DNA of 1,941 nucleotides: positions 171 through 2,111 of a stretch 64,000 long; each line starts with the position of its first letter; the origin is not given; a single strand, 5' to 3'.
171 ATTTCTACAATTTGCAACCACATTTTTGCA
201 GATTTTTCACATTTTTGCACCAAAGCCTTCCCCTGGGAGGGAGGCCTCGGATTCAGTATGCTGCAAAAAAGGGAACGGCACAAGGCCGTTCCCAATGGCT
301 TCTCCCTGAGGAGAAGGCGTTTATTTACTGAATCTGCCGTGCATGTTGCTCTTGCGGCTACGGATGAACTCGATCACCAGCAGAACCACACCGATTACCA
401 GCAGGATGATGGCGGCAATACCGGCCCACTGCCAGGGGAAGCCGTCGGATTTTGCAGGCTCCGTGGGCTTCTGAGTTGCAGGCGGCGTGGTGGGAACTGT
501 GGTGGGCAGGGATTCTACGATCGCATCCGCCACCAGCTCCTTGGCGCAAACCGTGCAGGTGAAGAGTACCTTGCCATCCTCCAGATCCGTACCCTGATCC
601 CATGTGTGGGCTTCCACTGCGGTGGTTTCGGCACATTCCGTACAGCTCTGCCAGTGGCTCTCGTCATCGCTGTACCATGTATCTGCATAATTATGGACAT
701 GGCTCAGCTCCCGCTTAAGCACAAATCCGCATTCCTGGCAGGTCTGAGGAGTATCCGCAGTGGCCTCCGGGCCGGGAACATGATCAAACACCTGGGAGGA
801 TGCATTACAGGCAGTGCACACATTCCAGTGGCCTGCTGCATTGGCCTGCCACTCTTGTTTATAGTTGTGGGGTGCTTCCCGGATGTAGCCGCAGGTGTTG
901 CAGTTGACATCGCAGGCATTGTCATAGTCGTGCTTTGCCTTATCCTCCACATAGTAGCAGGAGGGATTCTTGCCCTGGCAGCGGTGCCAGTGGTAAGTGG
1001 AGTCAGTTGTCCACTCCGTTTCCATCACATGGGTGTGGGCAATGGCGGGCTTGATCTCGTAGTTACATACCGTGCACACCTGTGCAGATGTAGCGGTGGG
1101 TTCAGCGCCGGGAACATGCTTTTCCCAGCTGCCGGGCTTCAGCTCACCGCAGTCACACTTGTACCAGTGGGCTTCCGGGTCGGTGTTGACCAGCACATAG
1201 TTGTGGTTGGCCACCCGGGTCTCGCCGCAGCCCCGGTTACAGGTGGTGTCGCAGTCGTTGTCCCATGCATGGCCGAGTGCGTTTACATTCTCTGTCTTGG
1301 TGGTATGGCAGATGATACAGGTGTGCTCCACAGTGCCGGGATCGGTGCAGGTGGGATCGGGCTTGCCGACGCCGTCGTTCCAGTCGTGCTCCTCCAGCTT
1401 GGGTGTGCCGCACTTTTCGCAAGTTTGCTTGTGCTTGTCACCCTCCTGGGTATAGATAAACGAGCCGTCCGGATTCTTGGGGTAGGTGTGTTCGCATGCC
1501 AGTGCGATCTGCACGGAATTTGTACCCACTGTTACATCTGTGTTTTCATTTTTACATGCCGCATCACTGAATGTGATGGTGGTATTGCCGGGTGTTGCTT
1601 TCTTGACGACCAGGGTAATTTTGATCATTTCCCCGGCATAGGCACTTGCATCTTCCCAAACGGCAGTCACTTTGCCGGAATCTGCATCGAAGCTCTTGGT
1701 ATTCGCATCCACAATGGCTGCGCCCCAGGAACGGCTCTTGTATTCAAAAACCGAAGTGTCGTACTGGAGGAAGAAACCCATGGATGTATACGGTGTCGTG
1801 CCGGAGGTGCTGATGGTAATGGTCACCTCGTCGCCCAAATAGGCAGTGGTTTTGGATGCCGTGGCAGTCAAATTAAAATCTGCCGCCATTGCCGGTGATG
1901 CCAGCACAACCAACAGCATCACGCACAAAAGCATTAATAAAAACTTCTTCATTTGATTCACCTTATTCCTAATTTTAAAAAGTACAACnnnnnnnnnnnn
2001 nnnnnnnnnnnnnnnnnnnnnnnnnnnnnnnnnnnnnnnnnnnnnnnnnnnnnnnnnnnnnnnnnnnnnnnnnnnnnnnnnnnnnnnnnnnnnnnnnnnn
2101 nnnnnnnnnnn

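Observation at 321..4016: Cohesin-dockerin pair apparently used to anchor a phage-type lysozyme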

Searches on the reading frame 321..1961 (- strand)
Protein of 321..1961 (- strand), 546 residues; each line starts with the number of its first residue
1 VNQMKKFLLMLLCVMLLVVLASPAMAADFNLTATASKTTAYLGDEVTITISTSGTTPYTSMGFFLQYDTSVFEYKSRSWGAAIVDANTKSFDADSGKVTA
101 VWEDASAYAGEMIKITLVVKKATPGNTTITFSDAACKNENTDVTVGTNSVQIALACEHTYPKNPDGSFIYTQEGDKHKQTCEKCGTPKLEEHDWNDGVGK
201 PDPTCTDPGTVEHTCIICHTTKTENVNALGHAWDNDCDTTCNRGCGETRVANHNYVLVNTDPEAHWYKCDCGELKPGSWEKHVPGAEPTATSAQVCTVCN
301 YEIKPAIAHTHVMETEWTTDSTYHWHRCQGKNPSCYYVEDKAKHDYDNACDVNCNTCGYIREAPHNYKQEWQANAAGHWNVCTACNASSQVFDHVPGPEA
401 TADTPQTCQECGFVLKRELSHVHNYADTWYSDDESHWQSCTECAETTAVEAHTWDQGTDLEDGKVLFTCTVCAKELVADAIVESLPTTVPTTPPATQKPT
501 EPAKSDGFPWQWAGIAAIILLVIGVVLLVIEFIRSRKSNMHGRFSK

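Call 3: search_protein_families(library=pfam, proteins=[window:321-1961:-], max_evalue=0.1)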
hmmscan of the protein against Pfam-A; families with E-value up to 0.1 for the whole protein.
window:321-1961:- (546 aa): 2 families
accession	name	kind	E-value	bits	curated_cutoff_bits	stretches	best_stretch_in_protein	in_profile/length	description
PF00963.24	Cohesin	-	1.1e-08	35.9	24.1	1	33-143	3-126/139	Cohesin domain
PF12698.13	ABC2_membrane_3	-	0.068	12.7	31.6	0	485-541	137-194/347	ABC-2 family transporter protein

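Call 4: search_protein_families(library=ncbifam, proteins=[window:321-1961:-], max_evalue=0.1)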
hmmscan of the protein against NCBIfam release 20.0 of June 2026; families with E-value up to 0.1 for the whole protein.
window:321-1961:- (546 aa): 6 families
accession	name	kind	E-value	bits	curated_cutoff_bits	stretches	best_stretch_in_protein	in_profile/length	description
NF040942.2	hypo_ExtJ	equivalog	0.006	16.9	52.5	1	4-52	1-44/77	selenite/tellurite reduction operon protein ExtJ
NF033218.1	anchor_AmaP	equivalog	0.034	13.9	55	0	1-28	1-28/166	alkaline shock response membrane anchor protein AmaP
NF033506.0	PACE-CTERM-PROT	exception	0.039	12.6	110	1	5-147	2-109/627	putative S-layer protein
TIGR01478.1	STEVOR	paralog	0.05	12.8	166.65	1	476-542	232-300/308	STEVOR family variant surface protein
NF058582.1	Microco_LAVTG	domain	0.084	13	27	0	512-530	12-30/34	LAVTG motif-containing sortase-dependent surface protein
NF053819.1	EF0750_LPXTG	subfamily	0.096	13.2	47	0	1-28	1-28/105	EF2685/EF0750 family sortase-dependent surface protein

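Call 19: search_solved_structures(query=window:321-1961:-, max_evalue=1, show_alignments=2)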
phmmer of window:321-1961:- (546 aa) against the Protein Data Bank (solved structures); distinct sequences matched with E-value up to 1: 25.
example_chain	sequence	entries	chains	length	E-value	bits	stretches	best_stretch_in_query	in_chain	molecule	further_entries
6dez_L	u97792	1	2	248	0.00092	21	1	7-56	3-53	Anti-phosphotyrosine antibody PY20-4D5 light chain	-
6df1_L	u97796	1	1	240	0.0011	20.7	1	7-61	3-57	Anti-phosphotyrosine antibody 4G10-4D5 heavy chain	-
6df0_L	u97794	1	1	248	0.0012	20.6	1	7-61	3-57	4G10-4D5 Antibody Light chain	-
6df2_L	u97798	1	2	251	0.0012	20.6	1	7-61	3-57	Anti-phosphotyrosine antibody c310-4D5 heavy chain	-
5cws_A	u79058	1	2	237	0.003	19.3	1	7-55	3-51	sAB-158 Fab Light Chain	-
8tb7_H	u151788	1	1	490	0.0038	19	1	4-55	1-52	Fab24 BAK5 heavy chain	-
6mwn_D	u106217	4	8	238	0.0048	18.6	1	4-65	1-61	Fab HAVx Light Chain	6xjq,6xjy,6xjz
8wrz_L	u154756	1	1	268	0.014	17.1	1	4-55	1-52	scfv30 light chain, scfv30 heavy chain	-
9yxv_D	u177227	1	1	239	0.02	16.6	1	4-55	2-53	sfFab18 light chain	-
7lo7_L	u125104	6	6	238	0.026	16.2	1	4-55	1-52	Fab25 Light Chain | Fab36 Light Chain | NabFab LC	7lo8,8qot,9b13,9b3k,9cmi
8dp3_L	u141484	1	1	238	0.026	16.2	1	4-55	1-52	Fab BL3-6 Light Chain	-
9ihc_L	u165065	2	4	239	0.026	16.2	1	4-55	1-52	COP-2 antibody light chain | COP-2 Light chain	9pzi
4iof_D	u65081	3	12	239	0.026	16.2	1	4-55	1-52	Fab-bound IDE, light chain | IDE-bound Fab light chain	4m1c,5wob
6ww5_F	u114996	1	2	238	0.026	16.2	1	4-55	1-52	Fab84 Light Chain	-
9yfu_C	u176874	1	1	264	0.03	16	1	4-55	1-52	Fab24 BAK5 light chain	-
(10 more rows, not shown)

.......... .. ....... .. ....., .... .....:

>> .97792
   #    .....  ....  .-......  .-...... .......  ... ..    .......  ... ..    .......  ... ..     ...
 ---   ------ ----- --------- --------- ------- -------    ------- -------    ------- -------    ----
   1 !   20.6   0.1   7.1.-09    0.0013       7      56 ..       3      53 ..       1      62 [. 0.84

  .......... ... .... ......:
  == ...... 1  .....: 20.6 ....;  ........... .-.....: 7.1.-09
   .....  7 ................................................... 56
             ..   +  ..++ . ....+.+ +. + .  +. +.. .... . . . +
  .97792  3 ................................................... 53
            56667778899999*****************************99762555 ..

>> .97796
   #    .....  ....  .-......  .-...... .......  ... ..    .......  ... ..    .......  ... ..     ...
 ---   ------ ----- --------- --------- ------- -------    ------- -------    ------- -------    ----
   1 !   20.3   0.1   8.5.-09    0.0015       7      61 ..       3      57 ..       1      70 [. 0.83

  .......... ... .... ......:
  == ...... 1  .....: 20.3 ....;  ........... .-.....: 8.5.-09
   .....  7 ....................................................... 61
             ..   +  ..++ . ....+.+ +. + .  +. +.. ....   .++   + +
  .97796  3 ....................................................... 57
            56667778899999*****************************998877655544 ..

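Call 20: find_homologous_proteins(query=window:321-1961:-, max_evalue=0.00001)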
Query window:321-1961:- (546 aa): 203 proteins with E <= 0.00001 among 8000 candidates; the best 120 are listed.
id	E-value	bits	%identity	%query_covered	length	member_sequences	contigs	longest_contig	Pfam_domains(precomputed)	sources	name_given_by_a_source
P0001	0.0e+0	1132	88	95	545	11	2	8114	PF00963.25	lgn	-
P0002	0.0e+0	1098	83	99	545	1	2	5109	PF00963.25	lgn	-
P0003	3.7e-293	991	79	99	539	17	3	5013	PF00963.25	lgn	-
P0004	2.6e-276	936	71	99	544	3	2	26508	PF00963.25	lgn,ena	-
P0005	2.4e-271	919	71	99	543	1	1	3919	PF00963.25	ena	-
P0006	1.7e-236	804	62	99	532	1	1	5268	PF00963.25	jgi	-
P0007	1.1e-220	752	58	99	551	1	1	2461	PF00963.25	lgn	-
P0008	1.6e-220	752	60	99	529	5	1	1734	PF00963.25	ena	-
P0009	2.2e-218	744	60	99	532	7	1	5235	-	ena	-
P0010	3.2e-212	724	57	99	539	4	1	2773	-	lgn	-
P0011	4.5e-210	717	56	99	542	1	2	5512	-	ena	-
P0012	2.4e-207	708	58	99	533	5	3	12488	PF00963.25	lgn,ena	-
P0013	8.4e-206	703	56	99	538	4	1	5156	-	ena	-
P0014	3.4e-205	701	56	99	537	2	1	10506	-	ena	-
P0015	4.8e-205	700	56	99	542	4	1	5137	PF00963.25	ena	-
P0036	5.7e-165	568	48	100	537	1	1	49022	PF00963.25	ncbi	-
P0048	7.3e-157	541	47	99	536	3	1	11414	PF00963.25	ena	-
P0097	1.8e-71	259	33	99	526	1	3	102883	PF00963.25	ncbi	-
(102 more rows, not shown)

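Call 25: find_encoding_contigs(protein=P0036, flank=6000, max_places=2)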
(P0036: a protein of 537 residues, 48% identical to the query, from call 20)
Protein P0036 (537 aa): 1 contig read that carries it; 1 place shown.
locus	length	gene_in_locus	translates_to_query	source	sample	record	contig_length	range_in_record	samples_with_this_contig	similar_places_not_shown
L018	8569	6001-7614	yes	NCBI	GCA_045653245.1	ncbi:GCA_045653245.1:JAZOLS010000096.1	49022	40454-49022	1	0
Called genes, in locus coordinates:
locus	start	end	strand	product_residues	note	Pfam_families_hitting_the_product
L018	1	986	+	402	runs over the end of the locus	PF06245:DUF1015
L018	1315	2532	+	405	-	PF00291:PALP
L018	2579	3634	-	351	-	PF03054:tRNA_Me_trans, PF20259:tRNA_Me_trans_M, PF20258:tRNA_Me_trans_C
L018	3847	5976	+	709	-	PF00959:Phage_lysozyme, PF09479:Flg_new (faint), PF07523:Big_3, PF00404:Dockerin_1 (faint)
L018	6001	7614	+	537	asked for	PF00963:Cohesin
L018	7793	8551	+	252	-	-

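Call 26: find_encoding_contigs(protein=P0097, flank=6000, max_places=2)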
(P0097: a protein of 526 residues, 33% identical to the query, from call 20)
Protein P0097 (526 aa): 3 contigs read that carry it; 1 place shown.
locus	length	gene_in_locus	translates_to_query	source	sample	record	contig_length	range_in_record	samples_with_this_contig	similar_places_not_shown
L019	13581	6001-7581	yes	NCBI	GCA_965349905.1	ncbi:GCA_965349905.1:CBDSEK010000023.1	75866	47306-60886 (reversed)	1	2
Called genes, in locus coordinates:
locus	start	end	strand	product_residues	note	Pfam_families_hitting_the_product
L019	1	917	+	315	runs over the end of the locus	PF02603:Hpr_kinase_N, PF07475:Hpr_kinase_C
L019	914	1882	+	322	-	PF01479:S4 (weak), PF00849:PseudoU_synth_2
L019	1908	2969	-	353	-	PF02540:NAD_synthase (faint), PF03054:tRNA_Me_trans, PF20259:tRNA_Me_trans_M, PF20258:tRNA_Me_trans_C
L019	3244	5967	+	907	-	-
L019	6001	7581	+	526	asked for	PF00963:Cohesin (weak)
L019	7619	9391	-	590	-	PF01926:MMR_HSR1, PF02421:FeoB_N, PF07670:Gate, PF07664:FeoB_C, PF07670:Gate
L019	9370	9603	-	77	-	PF04023:FeoA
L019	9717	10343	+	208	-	PF14520:HHH_5 (faint), PF00730:HhH-GPD, PF00633:HHH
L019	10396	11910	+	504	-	PF01554:MatE (weak), PF01943:Polysacc_synt (weak)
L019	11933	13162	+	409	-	PF16254:DUF4910, PF04389:Peptidase_M28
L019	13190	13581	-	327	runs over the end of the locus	PF21948:LplA-B_cat, PF03099:BPL_LplA_LipB, PF10437:Lip_prot_lig_C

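Call 27: search_protein_families(library=pfam, proteins=[L019:3244-5967:+, L018:7793-8551:+], max_evalue=0.01)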
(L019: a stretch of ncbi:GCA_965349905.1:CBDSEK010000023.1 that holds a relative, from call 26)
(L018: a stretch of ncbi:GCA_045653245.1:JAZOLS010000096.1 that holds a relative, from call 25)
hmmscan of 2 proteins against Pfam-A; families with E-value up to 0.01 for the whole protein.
L019:3244-5967:+ (907 aa): 6 families
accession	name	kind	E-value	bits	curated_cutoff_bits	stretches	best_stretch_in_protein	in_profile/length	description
PF00959.24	Phage_lysozyme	-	8.5e-20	71.8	22.3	1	101-233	1-125/125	Phage lysozyme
PF08239.17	SH3_3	-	2.2e-19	69.8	27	2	637-688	2-54/54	Bacterial SH3 domain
PF07523.18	Big_3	-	1.7e-15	57.5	21.2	2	705-770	3-67/68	Bacterial Ig-like domain (group 3)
PF09479.16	Flg_new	-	2.8e-10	40.6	27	3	261-324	6-65/65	Listeria-Bacteroides repeat domain (List_Bact_rpt)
PF00404.24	Dockerin_1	-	0.00024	21.7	22.9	1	846-894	2-52/57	Dockerin type I domain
PF18348.7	SH3_16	-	0.00048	20.3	25.8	0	641-680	2-39/49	Bacterial dipeptidyl-peptidase Sh3 domain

L018:7793-8551:+ (252 aa): 0 families

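Call 31: find_related_loci(query=A2, collection=genome_contigs, flank=5000)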
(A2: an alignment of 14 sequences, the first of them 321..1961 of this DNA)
Query A2 (546 aa) in genome_contigs; peptide patterns used: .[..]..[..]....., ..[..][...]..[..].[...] (x = any residue, [..] = any of these).
152 stretches matched a pattern; 59 encode a relative of the query (tblastn E <= 1e-3); 57 distinct loci.
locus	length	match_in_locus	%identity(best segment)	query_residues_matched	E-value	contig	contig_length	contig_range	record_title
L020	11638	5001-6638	79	1-546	0e+0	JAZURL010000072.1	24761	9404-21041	MAG: Faecousia sp. isolate T1900044851_TS20190317.MAGScoT_cleanbin_000052 SGB_3026_k141_2247300, whole genome shotgun se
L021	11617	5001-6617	48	4-546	2e-160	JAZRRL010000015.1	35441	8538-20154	MAG: Faecousia sp. isolate T1900045354_YK20190044.MAGScoT_cleanbin_000012 SGB_6782_k141_1810545, whole genome shotgun se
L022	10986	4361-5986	47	2-546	3e-156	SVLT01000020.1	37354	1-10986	MAG: Oscillospiraceae bacterium isolate SIG494 NODE_23951_length_37354_cov_6.213770, whole genome shotgun sequence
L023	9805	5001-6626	47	1-546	3e-150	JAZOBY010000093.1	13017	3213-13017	MAG: Faecousia sp. isolate T1900044757_TS20190223.MAGScoT_cleanbin_000050 SGB_2309_k141_349116, whole genome shotgun seq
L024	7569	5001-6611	47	1-546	1e-160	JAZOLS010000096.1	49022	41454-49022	MAG: Faecousia sp. isolate T1900045652_YK20190346.MAGScoT_cleanbin_000021 SGB_8219_k141_108381, whole genome shotgun seq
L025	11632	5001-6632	45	4-546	5e-136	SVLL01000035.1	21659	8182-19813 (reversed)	MAG: Oscillospiraceae bacterium isolate SIG486 NODE_45783_length_21659_cov_2.170026, whole genome shotgun sequence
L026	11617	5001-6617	42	1-539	2e-141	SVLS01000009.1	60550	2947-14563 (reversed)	MAG: Oscillospiraceae bacterium isolate SIG493 NODE_11968_length_60550_cov_4.300846, whole genome shotgun sequence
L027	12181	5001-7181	34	156-498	1e-46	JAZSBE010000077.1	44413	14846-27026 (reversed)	MAG: Eubacteriales bacterium isolate T1900044928_TS20190394.MAGScoT_cleanbin_000057 SGB_3403_k141_916552, whole genome s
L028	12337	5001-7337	36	147-471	1e-30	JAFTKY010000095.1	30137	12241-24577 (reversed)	MAG: Clostridia bacterium isolate RGIG3913 Roe_deer_Cecum-2__c570293, whole genome shotgun sequence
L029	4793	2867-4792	37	2-479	3e-29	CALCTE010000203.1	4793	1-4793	MAG TPA_asm: uncultured Clostridia bacterium isolate SRR6425795_bin.57_CONCOCT_v1.1_MAG genome assembly, contig: ERZ1767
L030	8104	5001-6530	38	175-524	7e-27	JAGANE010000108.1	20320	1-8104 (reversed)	MAG: Clostridia bacterium isolate RGIG8595 Water_deer_Cecum.Co__c414761, whole genome shotgun sequence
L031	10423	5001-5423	34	213-473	1e-20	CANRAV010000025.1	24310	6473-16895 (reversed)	MAG: uncultured Clostridia bacterium isolate Lapin-016__bin71 genome assembly, contig: Lapin-016__NODE_1761_length_24310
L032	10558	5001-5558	32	282-469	2e-20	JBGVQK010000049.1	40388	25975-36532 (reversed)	MAG: Eubacteriales bacterium isolate fecal_MAG_166 fecal_MAG_166_contig_0049, whole genome shotgun sequence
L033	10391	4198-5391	31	180-459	2e-19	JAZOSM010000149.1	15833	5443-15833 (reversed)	MAG: Eubacteriales bacterium isolate T1900045543_YK20190237.MAGScoT_cleanbin_000033 SGB_7836_k141_1236777, whole genome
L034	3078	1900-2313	35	303-456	4e-18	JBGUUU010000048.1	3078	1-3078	MAG: Christensenellaceae bacterium isolate fecal_MAG_477 fecal_MAG_477_contig_0048, whole genome shotgun sequence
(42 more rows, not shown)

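Call 91: search_protein_families(library=phrogs, proteins=[window:321-1952:-], max_evalue=0.00001)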
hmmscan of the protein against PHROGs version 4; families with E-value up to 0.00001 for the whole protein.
window:321-1952:- (543 aa): 0 families

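Call 93: find_encoding_contigs(protein=P0048, flank=5000, max_places=2)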
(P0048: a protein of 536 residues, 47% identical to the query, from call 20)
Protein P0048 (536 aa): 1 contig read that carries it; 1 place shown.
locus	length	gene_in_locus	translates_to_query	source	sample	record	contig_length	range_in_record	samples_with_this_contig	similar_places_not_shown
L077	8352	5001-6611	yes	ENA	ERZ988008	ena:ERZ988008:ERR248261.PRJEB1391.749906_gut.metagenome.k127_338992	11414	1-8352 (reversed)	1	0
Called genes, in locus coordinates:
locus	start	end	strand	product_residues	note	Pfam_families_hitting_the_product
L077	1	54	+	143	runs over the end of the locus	PF00572:Ribosomal_L13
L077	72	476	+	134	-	PF00380:Ribosomal_S9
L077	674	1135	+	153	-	-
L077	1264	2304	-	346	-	PF02540:NAD_synthase (weak), PF03054:tRNA_Me_trans, PF20259:tRNA_Me_trans_M, PF20258:tRNA_Me_trans_C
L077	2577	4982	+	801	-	PF00959:Phage_lysozyme, PF08239:SH3_3 (faint), PF07523:Big_3, PF09479:Flg_new (weak)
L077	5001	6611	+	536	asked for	PF00963:Cohesin (weak)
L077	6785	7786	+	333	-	PF00389:2-Hacid_dh, PF02826:2-Hacid_dh_C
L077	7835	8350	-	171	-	?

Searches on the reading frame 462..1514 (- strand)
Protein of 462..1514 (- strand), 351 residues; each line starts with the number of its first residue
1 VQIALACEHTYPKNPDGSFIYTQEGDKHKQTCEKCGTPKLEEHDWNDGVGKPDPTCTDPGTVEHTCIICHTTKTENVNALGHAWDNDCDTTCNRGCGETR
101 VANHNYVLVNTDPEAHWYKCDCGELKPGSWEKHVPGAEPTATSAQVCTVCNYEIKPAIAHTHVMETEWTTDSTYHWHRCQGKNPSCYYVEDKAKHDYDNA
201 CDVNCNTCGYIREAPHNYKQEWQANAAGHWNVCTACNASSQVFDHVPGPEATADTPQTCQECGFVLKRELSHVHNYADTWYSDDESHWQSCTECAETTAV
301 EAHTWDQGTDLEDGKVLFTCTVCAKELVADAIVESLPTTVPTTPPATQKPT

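Call 84: predict_structure(alignment_id=A6)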
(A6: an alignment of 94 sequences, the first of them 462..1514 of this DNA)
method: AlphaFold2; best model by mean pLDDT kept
length: 351 residues; sequences in the alignment: 94
mean_pLDDT: 87.3   pTM: 0.39
mean pLDDT of the five models: 87.3, 87.0, 86.8, 86.8, 84.0
residues with pLDDT >= 90: 211; 70-90: 113; 50-70: 8; < 50: 19
segments of 3 or more residues with pLDDT < 50: 337-351
pLDDT, mean of each block of 10 residues (from residue 1): 67 87 88 90 94 94 93 95 90 93 88 92 90 94 91 85 91 94 83 92 91 84 94 89 96 95 93 89 93 86 92 91 92 48 35 36
secondary structure, 60 per line:
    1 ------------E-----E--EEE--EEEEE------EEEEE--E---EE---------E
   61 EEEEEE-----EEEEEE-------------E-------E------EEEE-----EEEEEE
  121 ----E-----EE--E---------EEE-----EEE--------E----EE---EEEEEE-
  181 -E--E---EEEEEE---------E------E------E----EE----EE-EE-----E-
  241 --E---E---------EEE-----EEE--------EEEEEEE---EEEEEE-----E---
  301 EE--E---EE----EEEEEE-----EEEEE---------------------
elements in order: E22-24 E27-31 E38-42 E60-66 E72-77 E106-109 E115-120 E145-147 E153-155 E174-179 E189-194 E257-259 E265-267 E276-282 E286-291 E315-320 E326-330

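Call 86: fold_search(model_id=the predicted structure, library=pdb)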
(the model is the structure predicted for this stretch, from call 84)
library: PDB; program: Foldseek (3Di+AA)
matches with E <= 10: 489; with E <= 0.001: 2
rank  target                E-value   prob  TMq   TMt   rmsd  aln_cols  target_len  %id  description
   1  2yh3                  6.5e-04  0.41  0.09  0.08  45.1       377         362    9  The structure of BamB from E. coli (released 2011-05-25)
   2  8sqa_B                9.3e-04  0.44  0.09  0.09  44.1       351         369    7  The cryo-EM structure of the EcBAM/EspP(beta8-12) complex (released 2024-05-08)
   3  3p1l                  1.6e-03  0.25  0.08  0.07  44.4       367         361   11  Crystal structure of Escherichia coli BamB, a lipoprotein component of the beta-barrel assembly machinery complex, nativ (released 2010-12-22)
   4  6qnp_A                4.9e-03  0.20  0.09  0.08  45.7       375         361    8  CLATHRIN HEAVY CHAIN N-TERMINAL DOMAIN BOUND TO GTSE1 LIDL MOTIF (released 2019-08-28)
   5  6rtd_A                5.4e-03  0.18  0.09  0.07  43.3       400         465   10  Dihydro-heme d1 dehydrogenase NirN in complex with DHE (released 2019-06-19)
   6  1utc_A                6.6e-03  0.15  0.08  0.08  46.3       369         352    8  Clathrin terminal domain complexed with TLPWDLWTT (released 2004-02-25)
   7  1utc_B                6.9e-03  0.18  0.09  0.09  46.6       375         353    8  Clathrin terminal domain complexed with TLPWDLWTT (released 2004-02-25)
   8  8adg_B                7.3e-03  0.33  0.10  0.10  40.9       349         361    8  Cryo-EM structure of Darobactin 22 bound BAM complex (released 2023-01-11)
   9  7zty                  8.5e-03  0.25  0.11  0.11  44.4       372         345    7  Structure of Vps39 N-terminal domain from Chaetomium thermophilum (released 2022-09-21)
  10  8i7o_P1               8.9e-03  0.23  0.11  0.07  44.9       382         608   10  In situ structure of axonemal doublet microtubules in mouse sperm with 16-nm repeat (released 2023-10-11)
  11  6lys_B                8.9e-03  0.21  0.09  0.09  46.6       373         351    8  Structure of the BAM complex (released 2021-01-13)
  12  5uw3_B                1.0e-02  0.15  0.08  0.04  43.9       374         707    9  PCY1 in Complex with Follower Peptide (released 2017-05-31)
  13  9mgg_B                1.9e-02  0.16  0.08  0.08  43.5       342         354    9  beta-barrel assembly machine from Escherichia coli in a late state of substrate assembly (released 2025-12-17)
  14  6qnp_D                2.1e-02  0.11  0.08  0.08  48.1       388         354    7  CLATHRIN HEAVY CHAIN N-TERMINAL DOMAIN BOUND TO GTSE1 LIDL MOTIF (released 2019-08-28)
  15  5o51                  2.2e-02  0.20  0.10  0.10  46.2       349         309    7  AfRom2 CNH domain (released 2018-06-13)
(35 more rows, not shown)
